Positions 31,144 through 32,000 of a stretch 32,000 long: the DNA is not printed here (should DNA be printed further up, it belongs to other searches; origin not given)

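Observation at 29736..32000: Three-gene array: dUTPase/dCTP-deaminase-fold protein with a 2-TM tail, NUDIX hydrolase and OYE-like flavoprotein with a Cys cluster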

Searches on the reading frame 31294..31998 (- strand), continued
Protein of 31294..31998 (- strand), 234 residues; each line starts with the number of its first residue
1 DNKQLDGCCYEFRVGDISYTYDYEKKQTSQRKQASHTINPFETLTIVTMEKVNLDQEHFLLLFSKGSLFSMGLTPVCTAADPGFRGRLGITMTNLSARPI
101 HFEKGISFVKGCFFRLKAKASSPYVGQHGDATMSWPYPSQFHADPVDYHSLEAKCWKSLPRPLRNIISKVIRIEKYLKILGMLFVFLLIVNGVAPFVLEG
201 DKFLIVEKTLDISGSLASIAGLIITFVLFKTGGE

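Call 36: fold_search(model_id=the predicted structure, library=pdb)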
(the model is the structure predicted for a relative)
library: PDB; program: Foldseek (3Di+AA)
matches with E <= 10: 913; with E <= 0.001: 116
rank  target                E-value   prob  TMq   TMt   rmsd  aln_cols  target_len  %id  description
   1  4xjc_A                3.2e-12  1.00  0.53  0.78   2.7       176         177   22  dCTP deaminase-dUTPase from Bacillus halodurans (released 2015-03-18)
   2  4xjc_F                4.2e-12  1.00  0.52  0.80   2.6       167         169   21  dCTP deaminase-dUTPase from Bacillus halodurans (released 2015-03-18)
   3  9ln0                  4.9e-12  1.00  0.48  0.82   4.5       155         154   28  A thermostable enzyme dUTPase P45 (released 2025-11-19)
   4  4a6a_B                7.2e-12  1.00  0.51  0.71   6.3       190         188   21  A115V variant of dCTP deaminase-dUTPase from Mycobacterium tuberculosis in complex with dTTP (released 2012-10-10)
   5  8y1w                  1.4e-11  1.00  0.46  0.81   4.9       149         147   30  Crystal structure of Thermococcus pacificus dUTPase complexed with dUMP. (released 2024-11-06)
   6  2v9x_J                2.1e-11  1.00  0.50  0.81   1.9       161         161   23  E138D variant of Escherichia coli dCTP deaminase in complex with dUTP (released 2007-11-20)
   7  4a6a_A                2.1e-11  1.00  0.52  0.72   4.0       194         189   22  A115V variant of dCTP deaminase-dUTPase from Mycobacterium tuberculosis in complex with dTTP (released 2012-10-10)
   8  2qxx_A                2.6e-11  1.00  0.52  0.72   3.7       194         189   21  Bifunctional dCTP deaminase: dUTPase from Mycobacterium tuberculosis in complex with dTTP (released 2008-02-19)
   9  2v9x_A                3.3e-11  1.00  0.50  0.69   2.0       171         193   22  E138D variant of Escherichia coli dCTP deaminase in complex with dUTP (released 2007-11-20)
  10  1xs4_A                3.4e-11  1.00  0.50  0.69   2.0       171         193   22  dCTP deaminase from Escherichia coli- E138A mutant enzyme in complex with dCTP (released 2004-12-21)
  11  1xs1_A                3.8e-11  1.00  0.51  0.69   2.1       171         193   22  dCTP deaminase from Escherichia coli in complex with dUTP (released 2004-12-21)
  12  2v9x_L                7.4e-11  1.00  0.51  0.76   2.2       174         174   21  E138D variant of Escherichia coli dCTP deaminase in complex with dUTP (released 2007-11-20)
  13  2qlp_F                9.1e-11  1.00  0.48  0.78   2.6       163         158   23  Bifunctional dCTP deaminase:dUTPase from Mycobacterium tuberculosis, apo form (released 2008-02-19)
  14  9ln3                  9.6e-11  1.00  0.50  0.88   1.6       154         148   27  A thermostable enzyme dUTPase P45 (released 2025-11-19)
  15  2qlp_D                1.7e-10  1.00  0.49  0.79   2.3       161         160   23  Bifunctional dCTP deaminase:dUTPase from Mycobacterium tuberculosis, apo form (released 2008-02-19)
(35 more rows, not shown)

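Call 41: search_solved_structures(query=A2, max_evalue=0.00001, show_alignments=2)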
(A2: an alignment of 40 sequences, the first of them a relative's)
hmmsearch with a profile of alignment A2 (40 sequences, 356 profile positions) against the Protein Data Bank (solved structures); distinct sequences matched with E-value up to 0.00001: 138 (the best 60 are shown).
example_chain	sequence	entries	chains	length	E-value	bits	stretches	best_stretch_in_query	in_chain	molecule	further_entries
1z41_A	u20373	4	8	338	1e-43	152.7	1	3-328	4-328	Probable NADH-dependent flavin oxidoreductase yqjM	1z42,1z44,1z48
3kru_A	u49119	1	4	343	6e-41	143.6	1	5-326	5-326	NADH:flavin oxidoreductase/NADH oxidase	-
3krz_A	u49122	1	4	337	9.1e-41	143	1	5-325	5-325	NADH:flavin oxidoreductase/NADH oxidase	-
3gr7_A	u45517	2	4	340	1.3e-36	129.3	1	3-315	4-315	NADPH dehydrogenase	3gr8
9iuv_A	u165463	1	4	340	1.4e-36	129.2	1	3-315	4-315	NADPH dehydrogenase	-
7fev_A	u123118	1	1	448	1.1e-35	126.3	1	30-324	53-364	FMN binding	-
5nux_A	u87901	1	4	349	2.8e-32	115.1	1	5-316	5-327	Chromate reductase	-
5ogt_A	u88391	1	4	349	9.6e-32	113.3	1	5-316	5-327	Chromate reductase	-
7o0t_A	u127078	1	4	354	1.2e-31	113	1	4-315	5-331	NADH:flavin oxidoreductase/NADH oxidase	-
3hf3_A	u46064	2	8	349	2.2e-31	112.2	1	5-316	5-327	Chromate reductase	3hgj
8uaj_A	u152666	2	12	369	2.7e-31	111.9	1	5-316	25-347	NADPH dehydrogenase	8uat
8x0j_A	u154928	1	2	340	9.6e-31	110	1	3-262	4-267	NADPH dehydrogenase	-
1ps9_A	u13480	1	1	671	5.6e-30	107.5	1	6-336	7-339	2,4-dienoyl-CoA reductase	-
6gi7_A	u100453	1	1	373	1.5e-28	102.8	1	3-244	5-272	Pentaerythritol tetranitrate reductase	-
1vys_X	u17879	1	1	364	5.2e-28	101.1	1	3-244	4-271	PENTAERYTHRITOL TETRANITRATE REDUCTASE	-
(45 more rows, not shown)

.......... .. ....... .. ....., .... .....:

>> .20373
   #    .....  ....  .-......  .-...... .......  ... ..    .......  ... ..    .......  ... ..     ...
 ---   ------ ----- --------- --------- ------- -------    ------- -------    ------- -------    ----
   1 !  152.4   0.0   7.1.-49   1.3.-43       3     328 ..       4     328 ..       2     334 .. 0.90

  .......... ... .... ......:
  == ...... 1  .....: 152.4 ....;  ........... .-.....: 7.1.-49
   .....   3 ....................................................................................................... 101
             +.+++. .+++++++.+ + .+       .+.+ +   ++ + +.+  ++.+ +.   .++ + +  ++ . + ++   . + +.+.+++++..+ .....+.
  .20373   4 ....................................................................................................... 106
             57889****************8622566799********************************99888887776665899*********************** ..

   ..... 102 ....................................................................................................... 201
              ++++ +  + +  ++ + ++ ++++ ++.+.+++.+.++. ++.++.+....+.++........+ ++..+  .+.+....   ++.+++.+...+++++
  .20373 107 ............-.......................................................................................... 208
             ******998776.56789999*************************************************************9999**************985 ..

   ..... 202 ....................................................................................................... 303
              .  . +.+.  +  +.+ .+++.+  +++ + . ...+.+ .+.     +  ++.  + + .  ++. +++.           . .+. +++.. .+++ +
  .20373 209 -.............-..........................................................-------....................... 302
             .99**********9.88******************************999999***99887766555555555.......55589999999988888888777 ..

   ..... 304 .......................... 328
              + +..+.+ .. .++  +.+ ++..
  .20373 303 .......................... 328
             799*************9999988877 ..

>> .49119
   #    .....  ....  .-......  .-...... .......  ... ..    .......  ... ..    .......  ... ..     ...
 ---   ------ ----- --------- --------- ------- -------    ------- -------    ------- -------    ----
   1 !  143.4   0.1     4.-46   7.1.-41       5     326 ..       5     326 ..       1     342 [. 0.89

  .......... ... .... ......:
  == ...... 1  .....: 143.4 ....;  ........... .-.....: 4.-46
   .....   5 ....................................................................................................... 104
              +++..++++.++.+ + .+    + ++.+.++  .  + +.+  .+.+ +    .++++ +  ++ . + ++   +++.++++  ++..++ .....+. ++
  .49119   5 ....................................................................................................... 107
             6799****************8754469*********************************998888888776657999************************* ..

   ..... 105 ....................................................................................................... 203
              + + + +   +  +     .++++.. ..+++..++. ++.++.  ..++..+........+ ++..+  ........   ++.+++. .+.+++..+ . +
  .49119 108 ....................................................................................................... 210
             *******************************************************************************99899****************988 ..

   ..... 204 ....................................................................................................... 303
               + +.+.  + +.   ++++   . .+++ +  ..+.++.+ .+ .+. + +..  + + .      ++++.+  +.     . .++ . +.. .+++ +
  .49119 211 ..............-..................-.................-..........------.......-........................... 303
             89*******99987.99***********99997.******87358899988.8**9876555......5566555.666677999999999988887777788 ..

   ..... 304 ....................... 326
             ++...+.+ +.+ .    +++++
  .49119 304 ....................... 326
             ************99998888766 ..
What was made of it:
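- On Old Yellow Enzyme family (PF00724): YqjM 1e-43 (call 41).
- OYEs are often stress or xenobiotic reductases (call 41).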

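Call 42: find_related_loci(query=A2, collection=metagenome_contigs, flank=6000)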
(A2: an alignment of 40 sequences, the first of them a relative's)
Query A2 (360 aa) in metagenome_contigs; peptide patterns used: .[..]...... (x = any residue, [..] = any of these).
600 stretches matched a pattern (row limit reached: there are more); 585 encode a relative of the query (tblastn E <= 1e-3); the best 80 are kept; 80 distinct loci.
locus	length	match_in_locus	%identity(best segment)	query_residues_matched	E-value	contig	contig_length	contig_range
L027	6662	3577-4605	44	15-355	8e-93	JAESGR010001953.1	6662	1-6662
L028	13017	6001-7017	39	17-354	3e-77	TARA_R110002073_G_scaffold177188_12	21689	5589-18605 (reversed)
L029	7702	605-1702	36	2-354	1e-66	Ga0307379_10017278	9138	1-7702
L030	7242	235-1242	40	20-353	4e-66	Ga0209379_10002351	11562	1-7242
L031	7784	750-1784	32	12-354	8e-55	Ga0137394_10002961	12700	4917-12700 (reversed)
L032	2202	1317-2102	35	7-266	8e-49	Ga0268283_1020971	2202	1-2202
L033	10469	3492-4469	32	15-356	1e-45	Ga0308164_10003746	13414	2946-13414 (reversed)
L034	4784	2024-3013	33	28-356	4e-44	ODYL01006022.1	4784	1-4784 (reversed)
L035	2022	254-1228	30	24-356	1e-43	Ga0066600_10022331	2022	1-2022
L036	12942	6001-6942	31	27-356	3e-41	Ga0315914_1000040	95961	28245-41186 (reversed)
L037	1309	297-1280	30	17-356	4e-40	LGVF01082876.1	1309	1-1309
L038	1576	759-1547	30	27-296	2e-33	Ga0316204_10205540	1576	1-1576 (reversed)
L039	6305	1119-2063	28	26-356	2e-29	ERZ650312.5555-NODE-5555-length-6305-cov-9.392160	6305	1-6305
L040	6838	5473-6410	34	26-354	2e-34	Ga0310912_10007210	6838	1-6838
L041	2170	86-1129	25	9-342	1e-21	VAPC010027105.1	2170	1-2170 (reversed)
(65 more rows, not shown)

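Call 48: search_protein_families(library=padloc, alignment_id=A3, max_evalue=0.00001)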
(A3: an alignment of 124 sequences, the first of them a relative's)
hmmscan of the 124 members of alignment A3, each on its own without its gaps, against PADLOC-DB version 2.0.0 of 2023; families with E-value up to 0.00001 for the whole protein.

A. member 1, L002:1714-2385:+ (224 aa): 1 family
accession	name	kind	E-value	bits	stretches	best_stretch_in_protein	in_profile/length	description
PDLC04134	mad2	-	1.7e-11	41.6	1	60-189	273-397/492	mads_2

B. families by the number of members that match (of 124 scanned): 266 families (the first 25 are shown)
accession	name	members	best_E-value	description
PDLC04134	mad2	5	5.7e-16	mads_2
PDLC03949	RmrA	3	3.2e-13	-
PDLC03954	RmrA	3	2e-12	-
PDLC03947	RmrA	3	4.5e-12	-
PDLC03944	RmrA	3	2.7e-11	-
PDLC03953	RmrA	3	1.1e-10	-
PDLC03951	RmrA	3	1.2e-10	-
PDLC03945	RmrA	3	1.4e-10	-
PDLC03948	RmrA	3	1.7e-09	-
PDLC01439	typeIV_DinG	2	4.7e-89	CAS-IV-A; associated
PDLC04141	capP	2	2.3e-74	capP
PDLC01729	typeIV_DinG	2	6.5e-33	Csf4_0_IVA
PDLC03021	MTase_I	2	3.9e-14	Type I methyltransferase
PDLC03952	RmrA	2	4.8e-12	-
PDLC03946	RmrA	2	1.3e-09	-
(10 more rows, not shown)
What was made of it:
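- Tried and rejected: The aggregated PADLOC scan of 124 flanking ORFs (call 48) showed CapP, ShosA, DinG, CARF and methyltransferase matches.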

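Call 50: search_protein_families(library=pfam, proteins=[L039:2079-2720:+, L031:149-724:+], max_evalue=0.001)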
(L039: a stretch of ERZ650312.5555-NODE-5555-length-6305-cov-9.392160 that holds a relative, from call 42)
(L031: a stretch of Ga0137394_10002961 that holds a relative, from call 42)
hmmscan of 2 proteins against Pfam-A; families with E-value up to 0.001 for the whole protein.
L039:2079-2720:+ (214 aa): 2 families
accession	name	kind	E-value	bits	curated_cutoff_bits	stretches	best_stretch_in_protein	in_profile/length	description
PF02223.23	Thymidylate_kin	-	1.9e-37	129.2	27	1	8-198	1-185/185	Thymidylate kinase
PF01712.25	dNK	-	3.2e-05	24.2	27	1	120-205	111-201/203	Deoxynucleoside kinase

L031:149-724:+ (192 aa): 2 families
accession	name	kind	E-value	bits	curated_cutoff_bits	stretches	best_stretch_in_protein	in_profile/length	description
PF00692.24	dUTPase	-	3.1e-17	63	22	1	73-183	21-129/129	dUTPase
PF22769.1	DCD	-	3.4e-10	40.6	27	1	73-157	68-151/153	dCTP deaminase-like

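Call 51: find_related_loci(query=A1, collection=viral_contigs, flank=6000)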
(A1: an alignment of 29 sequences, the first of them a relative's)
Query A1 (267 aa) in viral_contigs; peptide patterns used: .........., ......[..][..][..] (x = any residue, [..] = any of these).
16 stretches matched a pattern; 3 encode a relative of the query (tblastn E <= 1e-3); 3 distinct loci.
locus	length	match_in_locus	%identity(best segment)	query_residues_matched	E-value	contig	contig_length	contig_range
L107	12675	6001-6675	34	5-227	1e-32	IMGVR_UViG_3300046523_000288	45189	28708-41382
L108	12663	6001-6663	34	9-227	1e-30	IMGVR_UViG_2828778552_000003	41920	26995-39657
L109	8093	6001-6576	28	14-200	1e-26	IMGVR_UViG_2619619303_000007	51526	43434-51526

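Call 52: search_dna_similar(query=P0041, collection=phages, mode=protein, max_evalue=1e-10, max_rows=15)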
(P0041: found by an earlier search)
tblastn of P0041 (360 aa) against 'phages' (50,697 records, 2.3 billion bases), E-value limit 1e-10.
Records with a match: 9; places in all: 9; records where one place covers at least 80% of the query: 7.
Best place of each record, by identity: <60% 9.
By first word of the organism name: Listeria 6; Bacteriophage 2; Pseudomonas 1.
By host as written in the record: Listeria monocytogenes 6; - 2; Pseudomonas aeruginosa 1.
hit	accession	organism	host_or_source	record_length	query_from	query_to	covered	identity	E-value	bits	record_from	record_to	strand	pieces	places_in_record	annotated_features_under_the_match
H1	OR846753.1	Listeria phage LM 4-11-1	Listeria monocytogenes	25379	11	340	92%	22.9%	6e-15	82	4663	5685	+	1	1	record has no annotation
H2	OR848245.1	Listeria phage LM 4-14-1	Listeria monocytogenes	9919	11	340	92%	22.9%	2e-14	81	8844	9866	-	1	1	record has no annotation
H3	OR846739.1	Listeria phage LM 4-11-1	Listeria monocytogenes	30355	11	340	92%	22.9%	2e-14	81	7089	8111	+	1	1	record has no annotation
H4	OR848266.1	Listeria phage LM 4-14-1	Listeria monocytogenes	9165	11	355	96%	21.5%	8e-13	76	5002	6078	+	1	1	record has no annotation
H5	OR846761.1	Listeria phage LM 4-11-1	Listeria monocytogenes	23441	11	355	96%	21.5%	8e-13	76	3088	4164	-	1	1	record has no annotation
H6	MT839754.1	Bacteriophage sp.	human fecal samples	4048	11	344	93%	22.1%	3e-12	74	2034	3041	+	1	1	record has no annotation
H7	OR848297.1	Listeria phage LM 4-14-1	Listeria monocytogenes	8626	11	355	96%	21.3%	2e-12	74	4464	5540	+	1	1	record has no annotation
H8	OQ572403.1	Pseudomonas phage Y1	Pseudomonas aeruginosa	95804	3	256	71%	25.7%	1e-16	87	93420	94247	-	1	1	record has no annotation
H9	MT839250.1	Bacteriophage sp.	human fecal samples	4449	2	207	57%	25.6%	1e-11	72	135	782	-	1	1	record has no annotation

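Call 55: search_protein_families(library=phrogs, proteins=[L107:1-492:-, L107:1721-4003:-, L107:4147-4800:-, L107:5331-5978:+, L107:8522-9112:+, L107:9565-9882:+, L107:9933-10475:+, L107:10709-11758:+, L107:11883-12674:-, L108:10345-10887:+], max_evalue=0.00001)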
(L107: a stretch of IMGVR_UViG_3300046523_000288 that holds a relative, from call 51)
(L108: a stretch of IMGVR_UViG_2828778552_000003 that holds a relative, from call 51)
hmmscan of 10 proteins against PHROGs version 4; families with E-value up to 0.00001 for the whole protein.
L107:1-492:- (164 aa): 2 families
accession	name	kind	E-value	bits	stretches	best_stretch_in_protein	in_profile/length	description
phrog_1924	-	tail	9.8e-52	177.2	1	1-157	1-156/237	minor tail protein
phrog_29138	-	unknown function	2.1e-11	44.8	1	81-163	4-86/170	-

L107:1721-4003:- (760 aa): 11 families
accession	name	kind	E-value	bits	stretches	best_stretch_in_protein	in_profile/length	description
phrog_2249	-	DNA, RNA and nucleotide metabolism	1.4e-226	755.9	1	23-750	3-784/802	DNA primase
phrog_1313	-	DNA, RNA and nucleotide metabolism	8.4e-150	501.4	1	238-740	1-555/568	DNA helicase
phrog_256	-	DNA, RNA and nucleotide metabolism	8e-106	356.4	1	347-684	365-709/798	DNA helicase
phrog_15962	-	DNA, RNA and nucleotide metabolism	1.1e-85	289.5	1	350-741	393-805/835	DNA primase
phrog_35358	-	DNA, RNA and nucleotide metabolism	4.1e-58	198.1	1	59-347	55-367/968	DNA primase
phrog_36873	-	DNA, RNA and nucleotide metabolism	1.1e-47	163.4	1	428-736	474-779/1082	DNA helicase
phrog_16593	-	DNA, RNA and nucleotide metabolism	2.1e-34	120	1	426-638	483-700/823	DNA primase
phrog_4913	-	DNA, RNA and nucleotide metabolism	7.4e-25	88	1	90-340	129-378/1290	replication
phrog_4630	-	DNA, RNA and nucleotide metabolism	1.3e-21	77.9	1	428-620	166-369/581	DNA primase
phrog_510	-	DNA, RNA and nucleotide metabolism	2.6e-15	57.2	1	85-336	100-356/667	DNA primase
phrog_25777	-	DNA, RNA and nucleotide metabolism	2.8e-09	36.6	1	104-333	141-347/907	DNA primase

L107:4147-4800:- (217 aa): 1 family
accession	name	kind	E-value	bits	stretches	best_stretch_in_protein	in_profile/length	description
phrog_101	-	transcription regulation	2.6e-28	100.2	1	45-213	6-167/203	CII-like transcriptional activator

L107:5331-5978:+ (215 aa): 6 families
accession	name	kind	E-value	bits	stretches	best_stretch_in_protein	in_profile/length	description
phrog_4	-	transcription regulation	5.7e-33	115.5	1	7-213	137-337/400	transcriptional repressor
phrog_8558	-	unknown function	7.7e-15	56.1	1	125-207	19-103/114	-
phrog_811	-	DNA, RNA and nucleotide metabolism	3.7e-09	37.3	1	126-214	48-134/140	UmuD-like protein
phrog_5736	-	transcription regulation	7.8e-08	33.5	1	1-74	1-72/133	transcriptional regulator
phrog_6201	-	transcription regulation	3.4e-07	31.2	1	125-212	27-115/121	CI-like repressor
phrog_12107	-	transcription regulation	7.4e-07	30.2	1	1-73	2-79/142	transcriptional repressor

L107:8522-9112:+ (196 aa): 2 families
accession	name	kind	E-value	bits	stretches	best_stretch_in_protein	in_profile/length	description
phrog_15582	-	unknown function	2.3e-84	283.1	1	1-196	1-197/197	-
phrog_29828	-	unknown function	2.1e-08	35.4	1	10-91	9-91/103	-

L107:9565-9882:+ (105 aa): 1 family
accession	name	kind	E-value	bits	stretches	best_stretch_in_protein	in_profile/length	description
phrog_1300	-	integration and excision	4.8e-26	91.6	1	18-97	3-82/86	excisionase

L107:9933-10475:+ (180 aa): 1 family
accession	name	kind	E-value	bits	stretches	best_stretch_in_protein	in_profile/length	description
phrog_28176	-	unknown function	7.6e-08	33.7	1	1-34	1-34/140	-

L107:10709-11758:+ (349 aa): 2 families
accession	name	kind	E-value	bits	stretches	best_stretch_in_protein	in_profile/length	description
phrog_1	-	integration and excision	4e-35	123.2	1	7-341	97-435/611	integrase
phrog_7244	-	integration and excision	2.5e-19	70.5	1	58-231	64-243/263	integrase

L107:11883-12674:- (263 aa): 1 family
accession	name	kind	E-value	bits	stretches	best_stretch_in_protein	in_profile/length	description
phrog_8048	-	DNA, RNA and nucleotide metabolism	4.4e-06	27.1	1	176-244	167-228/273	HNH endonuclease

L108:10345-10887:+ (180 aa): 5 families
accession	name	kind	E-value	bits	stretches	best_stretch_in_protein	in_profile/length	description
phrog_318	-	other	9.2e-68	230.1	1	1-178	97-275/296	deoxyribonucleoside 5' monophosphate phosphatase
phrog_8467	-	other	1.5e-51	175.9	1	2-171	23-192/195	deoxyribonucleoside 5' monophosphate phosphatase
phrog_20276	-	unknown function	1.5e-25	90.6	1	1-94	1-94/103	-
phrog_6402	-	other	6.3e-16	59.6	1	69-156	2-91/111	deoxyribonucleoside 5' monophosphate phosphatase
phrog_21461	-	other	3.6e-15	56.3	1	1-52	1-52/52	phosphohydrolase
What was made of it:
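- In prophages the module lies immediately downstream of the cI-like repressor gene (call 55).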

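Call 62: search_dna_similar(query=L108:6007-6771:+, collection=phages, mode=protein, max_evalue=1e-8, max_rows=20)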
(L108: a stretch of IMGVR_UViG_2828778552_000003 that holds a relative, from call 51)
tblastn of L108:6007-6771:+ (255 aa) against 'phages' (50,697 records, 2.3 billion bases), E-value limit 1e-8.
Records with a match: 2; places in all: 2; records where one place covers at least 80% of the query: 0.
Best place of each record, by identity: <60% 2.
By first word of the organism name: Caudoviricetes 2.
By host as written in the record: Methanobacteriales 2.
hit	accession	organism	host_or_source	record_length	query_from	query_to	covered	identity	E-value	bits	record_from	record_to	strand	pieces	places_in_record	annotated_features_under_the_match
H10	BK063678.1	Caudoviricetes sp. vir249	Methanobacteriales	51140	25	150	49%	30.5%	5e-10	65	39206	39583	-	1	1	dCTP deaminase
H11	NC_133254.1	Caudoviricetes sp. vir249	Methanobacteriales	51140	25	150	49%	30.5%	5e-10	65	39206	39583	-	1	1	dCTP deaminase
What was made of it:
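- Tried and rejected: Isolated phage genomes (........) hold only generic OYE and Dcd hits at 21-30% identity (calls 52, 62).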
